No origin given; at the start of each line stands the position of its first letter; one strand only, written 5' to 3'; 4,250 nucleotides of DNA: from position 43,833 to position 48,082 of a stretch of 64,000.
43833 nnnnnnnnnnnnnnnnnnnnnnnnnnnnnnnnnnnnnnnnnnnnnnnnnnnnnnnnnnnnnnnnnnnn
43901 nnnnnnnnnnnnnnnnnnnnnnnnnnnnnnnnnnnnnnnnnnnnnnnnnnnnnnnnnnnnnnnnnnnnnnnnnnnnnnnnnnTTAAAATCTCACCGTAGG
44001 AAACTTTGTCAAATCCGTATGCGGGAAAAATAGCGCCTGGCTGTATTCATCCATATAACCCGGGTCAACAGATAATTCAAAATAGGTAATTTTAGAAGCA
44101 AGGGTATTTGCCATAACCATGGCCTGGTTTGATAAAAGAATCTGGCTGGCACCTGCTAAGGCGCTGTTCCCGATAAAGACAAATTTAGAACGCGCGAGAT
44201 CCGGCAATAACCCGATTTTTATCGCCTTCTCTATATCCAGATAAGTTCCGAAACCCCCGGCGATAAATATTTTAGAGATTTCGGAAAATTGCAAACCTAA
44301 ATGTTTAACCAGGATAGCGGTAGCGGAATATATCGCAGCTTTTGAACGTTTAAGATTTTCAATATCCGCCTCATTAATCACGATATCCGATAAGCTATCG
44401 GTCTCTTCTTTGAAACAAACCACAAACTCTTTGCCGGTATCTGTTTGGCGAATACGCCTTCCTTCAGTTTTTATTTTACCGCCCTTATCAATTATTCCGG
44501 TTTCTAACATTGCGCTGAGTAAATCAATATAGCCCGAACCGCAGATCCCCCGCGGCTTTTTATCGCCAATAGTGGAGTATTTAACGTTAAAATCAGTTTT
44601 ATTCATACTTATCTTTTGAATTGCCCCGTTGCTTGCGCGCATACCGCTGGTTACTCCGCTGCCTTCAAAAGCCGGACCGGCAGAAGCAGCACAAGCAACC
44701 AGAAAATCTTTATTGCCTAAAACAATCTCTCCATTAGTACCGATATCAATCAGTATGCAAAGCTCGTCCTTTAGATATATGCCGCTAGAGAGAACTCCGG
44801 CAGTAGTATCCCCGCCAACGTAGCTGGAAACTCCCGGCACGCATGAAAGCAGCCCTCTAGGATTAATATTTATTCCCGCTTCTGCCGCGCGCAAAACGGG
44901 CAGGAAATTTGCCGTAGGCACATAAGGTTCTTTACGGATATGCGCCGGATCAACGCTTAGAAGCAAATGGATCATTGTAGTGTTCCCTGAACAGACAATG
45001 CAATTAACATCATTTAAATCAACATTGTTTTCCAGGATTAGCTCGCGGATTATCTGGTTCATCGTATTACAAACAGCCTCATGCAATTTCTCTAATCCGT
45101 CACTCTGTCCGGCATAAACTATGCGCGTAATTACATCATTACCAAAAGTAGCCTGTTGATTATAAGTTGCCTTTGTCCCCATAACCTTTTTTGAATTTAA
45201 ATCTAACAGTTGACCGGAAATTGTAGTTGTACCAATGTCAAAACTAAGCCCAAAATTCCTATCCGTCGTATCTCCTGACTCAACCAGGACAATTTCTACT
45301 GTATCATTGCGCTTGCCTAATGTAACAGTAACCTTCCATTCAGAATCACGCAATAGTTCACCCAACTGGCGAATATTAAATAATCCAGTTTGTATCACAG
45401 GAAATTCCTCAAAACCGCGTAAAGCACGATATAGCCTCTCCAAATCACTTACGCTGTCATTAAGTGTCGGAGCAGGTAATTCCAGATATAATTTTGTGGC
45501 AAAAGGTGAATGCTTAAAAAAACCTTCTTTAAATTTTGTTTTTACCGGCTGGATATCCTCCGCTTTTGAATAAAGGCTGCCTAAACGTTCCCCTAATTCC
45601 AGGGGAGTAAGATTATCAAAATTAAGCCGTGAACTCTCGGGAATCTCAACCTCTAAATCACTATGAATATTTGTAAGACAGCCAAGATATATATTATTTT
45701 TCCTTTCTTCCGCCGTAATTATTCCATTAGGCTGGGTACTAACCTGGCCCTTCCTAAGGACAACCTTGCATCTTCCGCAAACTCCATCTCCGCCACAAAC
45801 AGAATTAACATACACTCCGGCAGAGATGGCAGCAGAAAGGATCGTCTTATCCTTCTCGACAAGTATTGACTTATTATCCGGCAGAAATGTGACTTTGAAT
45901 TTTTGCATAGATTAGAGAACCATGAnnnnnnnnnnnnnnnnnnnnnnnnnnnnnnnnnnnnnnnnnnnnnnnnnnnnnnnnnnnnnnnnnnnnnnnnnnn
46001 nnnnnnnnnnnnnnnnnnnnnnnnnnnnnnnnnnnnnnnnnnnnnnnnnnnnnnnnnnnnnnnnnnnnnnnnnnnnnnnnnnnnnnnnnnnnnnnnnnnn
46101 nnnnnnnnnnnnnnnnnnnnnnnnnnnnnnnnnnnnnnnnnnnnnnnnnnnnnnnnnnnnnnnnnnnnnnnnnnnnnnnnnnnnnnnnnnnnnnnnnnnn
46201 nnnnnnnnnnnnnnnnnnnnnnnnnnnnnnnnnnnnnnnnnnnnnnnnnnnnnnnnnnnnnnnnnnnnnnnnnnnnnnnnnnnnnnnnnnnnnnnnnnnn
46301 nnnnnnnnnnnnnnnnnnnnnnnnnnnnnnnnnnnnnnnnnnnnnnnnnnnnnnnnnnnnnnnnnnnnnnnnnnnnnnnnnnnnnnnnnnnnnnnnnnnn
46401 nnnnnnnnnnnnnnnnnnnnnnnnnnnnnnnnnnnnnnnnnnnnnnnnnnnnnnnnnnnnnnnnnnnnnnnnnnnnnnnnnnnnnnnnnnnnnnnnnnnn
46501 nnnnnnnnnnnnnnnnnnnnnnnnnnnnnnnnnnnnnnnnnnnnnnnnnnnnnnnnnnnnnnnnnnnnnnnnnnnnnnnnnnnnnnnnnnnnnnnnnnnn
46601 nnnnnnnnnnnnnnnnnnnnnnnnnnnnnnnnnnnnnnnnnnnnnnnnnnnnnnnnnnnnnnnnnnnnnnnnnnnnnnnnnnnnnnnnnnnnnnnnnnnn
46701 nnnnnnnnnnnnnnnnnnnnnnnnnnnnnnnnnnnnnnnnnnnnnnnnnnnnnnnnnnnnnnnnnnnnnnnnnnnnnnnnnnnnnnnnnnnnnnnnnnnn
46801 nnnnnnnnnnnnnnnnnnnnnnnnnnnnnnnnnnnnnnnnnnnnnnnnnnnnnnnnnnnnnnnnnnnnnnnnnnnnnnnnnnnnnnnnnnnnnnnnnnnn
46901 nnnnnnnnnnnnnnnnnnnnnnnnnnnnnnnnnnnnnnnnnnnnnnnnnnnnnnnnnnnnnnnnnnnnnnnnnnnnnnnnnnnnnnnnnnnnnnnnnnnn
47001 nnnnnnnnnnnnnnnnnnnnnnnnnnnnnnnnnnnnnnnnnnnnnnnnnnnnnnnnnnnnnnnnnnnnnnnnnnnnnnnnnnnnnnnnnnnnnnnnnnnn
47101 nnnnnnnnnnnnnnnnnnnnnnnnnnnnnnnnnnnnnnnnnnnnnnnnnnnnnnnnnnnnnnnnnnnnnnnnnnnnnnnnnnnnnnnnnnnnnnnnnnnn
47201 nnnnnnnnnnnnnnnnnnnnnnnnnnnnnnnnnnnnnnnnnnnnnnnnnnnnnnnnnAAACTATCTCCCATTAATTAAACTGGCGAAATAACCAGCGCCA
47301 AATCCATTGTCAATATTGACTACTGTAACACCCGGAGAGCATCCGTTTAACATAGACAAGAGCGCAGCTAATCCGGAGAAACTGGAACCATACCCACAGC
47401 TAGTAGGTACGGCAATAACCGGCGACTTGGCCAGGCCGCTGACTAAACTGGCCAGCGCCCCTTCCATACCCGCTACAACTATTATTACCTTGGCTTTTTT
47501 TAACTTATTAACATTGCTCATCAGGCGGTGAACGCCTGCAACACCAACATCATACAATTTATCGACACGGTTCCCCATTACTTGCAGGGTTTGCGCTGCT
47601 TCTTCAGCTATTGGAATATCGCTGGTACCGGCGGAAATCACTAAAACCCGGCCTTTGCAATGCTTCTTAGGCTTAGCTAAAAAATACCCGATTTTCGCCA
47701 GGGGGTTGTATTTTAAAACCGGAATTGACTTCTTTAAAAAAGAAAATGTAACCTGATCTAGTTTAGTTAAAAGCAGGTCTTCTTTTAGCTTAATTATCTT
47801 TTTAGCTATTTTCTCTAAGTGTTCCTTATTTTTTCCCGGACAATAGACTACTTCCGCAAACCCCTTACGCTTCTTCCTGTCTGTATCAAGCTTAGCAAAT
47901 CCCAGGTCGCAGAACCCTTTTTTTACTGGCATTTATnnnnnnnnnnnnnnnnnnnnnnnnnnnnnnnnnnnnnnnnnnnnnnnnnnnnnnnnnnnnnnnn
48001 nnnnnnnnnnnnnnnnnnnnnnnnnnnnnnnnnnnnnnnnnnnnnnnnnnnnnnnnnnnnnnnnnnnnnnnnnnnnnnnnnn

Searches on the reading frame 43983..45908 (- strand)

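Call 3: search_protein_families(library=pfam, proteins=[window:43983-45908:-], max_evalue=0.1)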
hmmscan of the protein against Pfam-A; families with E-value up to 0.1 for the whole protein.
window:43983-45908:- (641 aa): 5 families
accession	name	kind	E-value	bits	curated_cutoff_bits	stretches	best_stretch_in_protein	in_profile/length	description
PF14574.11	RACo_C_ter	-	3.9e-100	334.7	27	1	382-639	1-260/261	C-terminal domain of RACo the ASKHA domain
PF17651.6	Raco_middle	-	1.3e-56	191.2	26.8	1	219-378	1-161/163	RACo middle region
PF17650.6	RACo_linker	-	4.4e-18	65.3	26.2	1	132-216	7-86/86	RACo linker region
PF00111.32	Fer2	-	5e-08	33.2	21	1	11-79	6-74/77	2Fe-2S iron-sulfur cluster binding domain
PF13510.11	Fer2_4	-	0.0029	18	22.8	1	5-50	3-57/82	2Fe-2S iron-sulfur cluster binding domain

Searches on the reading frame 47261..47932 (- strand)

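Call 3: search_protein_families(library=pfam, proteins=[window:47261-47932:-], max_evalue=0.1)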
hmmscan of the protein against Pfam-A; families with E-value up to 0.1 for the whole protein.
window:47261-47932:- (223 aa): 3 families
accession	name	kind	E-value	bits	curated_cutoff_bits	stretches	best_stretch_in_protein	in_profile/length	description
PF00731.26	AIRC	-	1.3e-17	64.1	30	1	96-220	2-126/148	AIR carboxylase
PF13685.12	Fe-ADH_2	-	0.0041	17.6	28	1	76-179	5-108/149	Iron-containing alcohol dehydrogenase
PF00465.25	Fe-ADH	-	0.018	15.1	31.3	1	147-191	96-143/168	Iron-containing alcohol dehydrogenase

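Call 4: search_protein_families(library=ncbifam, proteins=[window:47261-47932:-], max_evalue=0.1)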
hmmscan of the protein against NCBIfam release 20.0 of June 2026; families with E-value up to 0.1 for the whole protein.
window:47261-47932:- (223 aa): 3 families
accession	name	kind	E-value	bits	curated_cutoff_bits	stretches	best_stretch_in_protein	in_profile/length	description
NF033503.1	LarB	equivalog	3.1e-85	285.1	175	1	15-221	1-207/209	nickel pincer cofactor biosynthesis protein LarB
TIGR01162.1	purE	equivalog_domain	9.1e-12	44.7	149.6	1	96-218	1-123/156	5-(carboxyamino)imidazole ribonucleotide mutase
NF002022.0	PRK00843.1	equivalog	0.068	12.1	413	1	90-190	31-132/350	NAD(P)-dependent glycerol-1-phosphate dehydrogenase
